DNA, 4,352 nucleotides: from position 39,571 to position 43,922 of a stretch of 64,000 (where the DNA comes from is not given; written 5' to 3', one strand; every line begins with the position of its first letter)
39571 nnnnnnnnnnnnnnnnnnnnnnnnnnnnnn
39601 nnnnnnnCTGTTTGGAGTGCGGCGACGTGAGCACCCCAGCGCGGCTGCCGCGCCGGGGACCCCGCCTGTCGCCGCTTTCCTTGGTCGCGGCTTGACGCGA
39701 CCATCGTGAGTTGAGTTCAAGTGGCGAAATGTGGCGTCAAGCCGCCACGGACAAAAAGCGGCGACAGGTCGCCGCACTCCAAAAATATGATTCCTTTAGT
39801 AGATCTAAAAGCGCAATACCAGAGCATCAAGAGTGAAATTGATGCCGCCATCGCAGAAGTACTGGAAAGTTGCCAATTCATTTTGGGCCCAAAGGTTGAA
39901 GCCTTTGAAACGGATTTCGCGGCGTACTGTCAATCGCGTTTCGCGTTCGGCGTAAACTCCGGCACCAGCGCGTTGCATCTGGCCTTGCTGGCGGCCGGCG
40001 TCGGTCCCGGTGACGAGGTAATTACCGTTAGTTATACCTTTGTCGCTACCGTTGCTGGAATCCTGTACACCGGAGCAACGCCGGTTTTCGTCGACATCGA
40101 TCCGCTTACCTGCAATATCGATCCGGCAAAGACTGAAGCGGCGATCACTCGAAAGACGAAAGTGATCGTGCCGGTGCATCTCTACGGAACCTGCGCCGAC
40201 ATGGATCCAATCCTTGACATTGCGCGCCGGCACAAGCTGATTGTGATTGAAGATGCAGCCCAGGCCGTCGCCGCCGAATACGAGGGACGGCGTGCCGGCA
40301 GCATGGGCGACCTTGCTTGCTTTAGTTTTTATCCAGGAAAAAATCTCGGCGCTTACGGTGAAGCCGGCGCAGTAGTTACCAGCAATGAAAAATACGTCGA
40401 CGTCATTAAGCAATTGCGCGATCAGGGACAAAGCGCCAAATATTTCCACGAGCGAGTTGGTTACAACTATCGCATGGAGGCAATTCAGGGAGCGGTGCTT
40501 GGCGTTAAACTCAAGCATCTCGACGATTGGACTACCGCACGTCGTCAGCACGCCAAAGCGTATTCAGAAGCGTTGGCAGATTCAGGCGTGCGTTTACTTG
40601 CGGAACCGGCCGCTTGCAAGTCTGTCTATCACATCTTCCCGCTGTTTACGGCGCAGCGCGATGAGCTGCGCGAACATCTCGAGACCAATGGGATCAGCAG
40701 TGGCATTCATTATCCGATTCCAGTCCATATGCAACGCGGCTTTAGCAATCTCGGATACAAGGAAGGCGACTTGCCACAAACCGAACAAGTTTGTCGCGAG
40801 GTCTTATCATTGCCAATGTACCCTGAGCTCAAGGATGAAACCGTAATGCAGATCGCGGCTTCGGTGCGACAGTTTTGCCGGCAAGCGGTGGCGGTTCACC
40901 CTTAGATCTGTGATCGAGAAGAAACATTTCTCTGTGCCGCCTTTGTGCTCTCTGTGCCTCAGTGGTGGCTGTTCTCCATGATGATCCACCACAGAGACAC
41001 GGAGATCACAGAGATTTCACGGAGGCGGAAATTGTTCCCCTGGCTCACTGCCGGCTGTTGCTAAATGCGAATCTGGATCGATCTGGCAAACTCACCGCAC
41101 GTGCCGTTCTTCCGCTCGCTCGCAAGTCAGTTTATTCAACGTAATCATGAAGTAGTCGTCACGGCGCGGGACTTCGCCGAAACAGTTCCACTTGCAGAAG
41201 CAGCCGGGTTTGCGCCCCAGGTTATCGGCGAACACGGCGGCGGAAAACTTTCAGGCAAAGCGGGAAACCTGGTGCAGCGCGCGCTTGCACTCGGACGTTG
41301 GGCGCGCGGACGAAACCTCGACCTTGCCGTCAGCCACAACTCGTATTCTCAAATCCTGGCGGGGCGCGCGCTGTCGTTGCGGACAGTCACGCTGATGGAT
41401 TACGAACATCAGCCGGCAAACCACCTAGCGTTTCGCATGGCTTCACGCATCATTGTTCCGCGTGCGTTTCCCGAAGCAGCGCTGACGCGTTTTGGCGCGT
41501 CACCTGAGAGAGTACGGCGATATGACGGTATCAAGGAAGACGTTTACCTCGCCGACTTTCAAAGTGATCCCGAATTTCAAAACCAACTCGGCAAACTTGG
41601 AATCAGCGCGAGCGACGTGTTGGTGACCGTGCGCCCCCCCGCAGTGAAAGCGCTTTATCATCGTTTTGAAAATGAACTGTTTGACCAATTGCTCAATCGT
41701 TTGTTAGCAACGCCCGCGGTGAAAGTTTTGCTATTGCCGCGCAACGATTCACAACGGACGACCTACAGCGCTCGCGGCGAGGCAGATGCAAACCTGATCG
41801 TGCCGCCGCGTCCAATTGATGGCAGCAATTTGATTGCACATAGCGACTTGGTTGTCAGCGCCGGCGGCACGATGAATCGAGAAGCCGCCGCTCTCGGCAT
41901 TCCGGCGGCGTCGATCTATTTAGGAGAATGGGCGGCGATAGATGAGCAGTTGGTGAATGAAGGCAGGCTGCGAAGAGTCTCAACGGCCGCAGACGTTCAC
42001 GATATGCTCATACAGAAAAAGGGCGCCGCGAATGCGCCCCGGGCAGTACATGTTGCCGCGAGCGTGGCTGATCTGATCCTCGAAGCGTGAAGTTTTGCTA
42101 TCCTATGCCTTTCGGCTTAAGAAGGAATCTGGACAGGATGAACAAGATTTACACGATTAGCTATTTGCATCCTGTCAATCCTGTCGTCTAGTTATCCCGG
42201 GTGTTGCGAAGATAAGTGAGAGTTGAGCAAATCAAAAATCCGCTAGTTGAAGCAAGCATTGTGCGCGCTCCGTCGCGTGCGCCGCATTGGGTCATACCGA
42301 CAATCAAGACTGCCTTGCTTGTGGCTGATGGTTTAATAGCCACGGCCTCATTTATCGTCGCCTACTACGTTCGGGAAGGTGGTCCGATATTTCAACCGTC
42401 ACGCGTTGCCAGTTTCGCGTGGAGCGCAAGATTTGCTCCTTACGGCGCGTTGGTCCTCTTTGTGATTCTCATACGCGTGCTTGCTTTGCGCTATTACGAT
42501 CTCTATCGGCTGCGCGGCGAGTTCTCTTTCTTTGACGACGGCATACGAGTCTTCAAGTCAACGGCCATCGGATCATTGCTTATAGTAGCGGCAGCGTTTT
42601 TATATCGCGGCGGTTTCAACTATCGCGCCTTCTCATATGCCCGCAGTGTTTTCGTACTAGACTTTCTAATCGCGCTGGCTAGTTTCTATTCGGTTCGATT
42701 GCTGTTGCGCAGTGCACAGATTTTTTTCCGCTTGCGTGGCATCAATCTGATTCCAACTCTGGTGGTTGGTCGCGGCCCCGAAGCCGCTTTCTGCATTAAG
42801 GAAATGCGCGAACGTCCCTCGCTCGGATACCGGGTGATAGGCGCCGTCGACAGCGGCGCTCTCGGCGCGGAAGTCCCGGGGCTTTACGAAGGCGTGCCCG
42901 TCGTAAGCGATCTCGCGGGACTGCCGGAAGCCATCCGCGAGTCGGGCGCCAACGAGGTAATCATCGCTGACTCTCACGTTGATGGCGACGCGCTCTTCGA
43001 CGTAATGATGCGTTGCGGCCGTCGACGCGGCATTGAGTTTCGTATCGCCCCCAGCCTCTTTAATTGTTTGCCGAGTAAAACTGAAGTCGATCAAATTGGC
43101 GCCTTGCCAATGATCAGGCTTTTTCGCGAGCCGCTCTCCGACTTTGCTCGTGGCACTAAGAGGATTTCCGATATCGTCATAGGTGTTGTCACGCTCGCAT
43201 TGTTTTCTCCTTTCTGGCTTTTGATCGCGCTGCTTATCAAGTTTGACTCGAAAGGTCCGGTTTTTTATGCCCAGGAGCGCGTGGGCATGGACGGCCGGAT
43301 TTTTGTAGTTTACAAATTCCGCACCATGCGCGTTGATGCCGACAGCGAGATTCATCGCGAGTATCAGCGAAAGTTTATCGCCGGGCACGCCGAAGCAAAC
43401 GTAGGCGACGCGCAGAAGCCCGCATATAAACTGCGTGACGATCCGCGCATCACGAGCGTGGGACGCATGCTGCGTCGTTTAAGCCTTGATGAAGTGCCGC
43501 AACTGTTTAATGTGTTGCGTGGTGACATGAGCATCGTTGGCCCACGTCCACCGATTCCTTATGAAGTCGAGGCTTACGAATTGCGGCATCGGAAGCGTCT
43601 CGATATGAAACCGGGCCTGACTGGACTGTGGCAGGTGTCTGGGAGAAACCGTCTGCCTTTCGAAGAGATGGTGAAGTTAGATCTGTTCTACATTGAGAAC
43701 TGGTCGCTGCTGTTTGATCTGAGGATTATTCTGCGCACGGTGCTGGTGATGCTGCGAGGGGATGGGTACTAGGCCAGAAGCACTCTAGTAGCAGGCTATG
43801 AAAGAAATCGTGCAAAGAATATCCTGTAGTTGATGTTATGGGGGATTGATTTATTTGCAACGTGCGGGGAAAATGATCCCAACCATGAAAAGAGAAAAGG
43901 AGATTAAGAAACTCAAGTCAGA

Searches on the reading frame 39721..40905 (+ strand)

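Call 19: search_protein_families(library=pfam, proteins=[window:39721-40905:+], max_evalue=0.00001)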
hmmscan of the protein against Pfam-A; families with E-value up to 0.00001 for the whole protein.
window:39721-40905:+ (394 aa): 2 families
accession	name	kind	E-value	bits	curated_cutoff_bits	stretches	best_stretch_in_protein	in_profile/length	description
PF01041.23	DegT_DnrJ_EryC1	-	8.6e-125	417.1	19.8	1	35-383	2-360/360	DegT/DnrJ/EryC1/StrS aminotransferase family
PF00155.27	Aminotran_1_2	-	2.1e-09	37.5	19.7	1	60-286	45-287/361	Aminotransferase class I and II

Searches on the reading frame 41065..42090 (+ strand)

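Call 19: search_protein_families(library=pfam, proteins=[window:41065-42090:+], max_evalue=0.00001)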
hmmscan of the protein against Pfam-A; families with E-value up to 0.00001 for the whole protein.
window:41065-42090:+ (341 aa): 1 family
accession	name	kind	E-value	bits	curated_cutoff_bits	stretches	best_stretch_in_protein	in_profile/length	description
PF04007.18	DUF354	-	2.9e-47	161.9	22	1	2-310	2-311/349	Protein of unknown function (DUF354)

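Call 121: search_protein_families(library=ncbifam, proteins=[window:41065-42090:+], max_evalue=0.00001)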
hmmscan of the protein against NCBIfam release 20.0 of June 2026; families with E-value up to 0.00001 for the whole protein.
window:41065-42090:+ (341 aa): 0 families

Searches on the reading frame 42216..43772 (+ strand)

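Call 19: search_protein_families(library=pfam, proteins=[window:42216-43772:+], max_evalue=0.00001)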
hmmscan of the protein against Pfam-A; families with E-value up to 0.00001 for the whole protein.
window:42216-43772:+ (518 aa): 2 families
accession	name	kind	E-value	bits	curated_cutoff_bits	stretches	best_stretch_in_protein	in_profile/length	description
PF02397.22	Bac_transf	-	1.5e-68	230.3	27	1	315-513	1-178/179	Bacterial sugar transferase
PF13727.12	CoA_binding_3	-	4.9e-09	36.9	25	1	95-267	4-164/175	CoA-binding domain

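Call 121: search_protein_families(library=ncbifam, proteins=[window:42216-43772:+], max_evalue=0.00001)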
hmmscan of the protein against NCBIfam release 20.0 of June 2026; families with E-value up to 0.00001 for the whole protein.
window:42216-43772:+ (518 aa): 10 families
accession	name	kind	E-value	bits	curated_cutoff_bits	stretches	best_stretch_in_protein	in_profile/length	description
TIGR03025.1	EPS_sugtrans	subfamily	8.1e-124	414.2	295.55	1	42-517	7-443/445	exopolysaccharide biosynthesis polyprenyl glycosylphosphotransferase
TIGR03023.1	WcaJ_sugtrans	equivalog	7.9e-105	351.8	410.75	1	37-515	2-449/453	undecaprenyl-phosphate glucose phosphotransferase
TIGR03022.1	WbaP_sugtrans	subfamily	2e-95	320.7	403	1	35-517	2-454/456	undecaprenyl-phosphate galactose phosphotransferase WbaP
NF041877.1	EPS_EpsZ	equivalog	7e-68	229.3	800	1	181-517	137-457/459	exopolysaccharide biosynthesis polyisoprenyl-phosphate hexose-1-phosphate transferase EpsZ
NF052601.1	undeca_RfbP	equivalog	1.1e-67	227.9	330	1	312-513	42-236/244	undecaprenyl-phosphate galactose phosphotransferase family protein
TIGR03013.1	EpsB_2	subfamily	1.8e-58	198.7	393.35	1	80-517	35-441/443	TIGR03013 family XrtA/PEP-CTERM system glycosyltransferase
NF007518.0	PRK10124.1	equivalog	1.9e-56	191.7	684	2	139-378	105-337/464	undecaprenyl-phosphate glucose phosphotransferase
NF011751.0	PRK15204.1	equivalog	2.4e-53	181.4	907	1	129-517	102-474/476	undecaprenyl-phosphate galactose phosphotransferase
NF050817.1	PolSacchBiosHfsE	equivalog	2.8e-40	138.4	750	1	314-513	271-460/467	polysaccharide biosynthesis protein HfsE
NF045514.1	glycotran_HepC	equivalog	1.7e-26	92.9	140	1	308-445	110-211/220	heterocyst development glycosyltransferase HepC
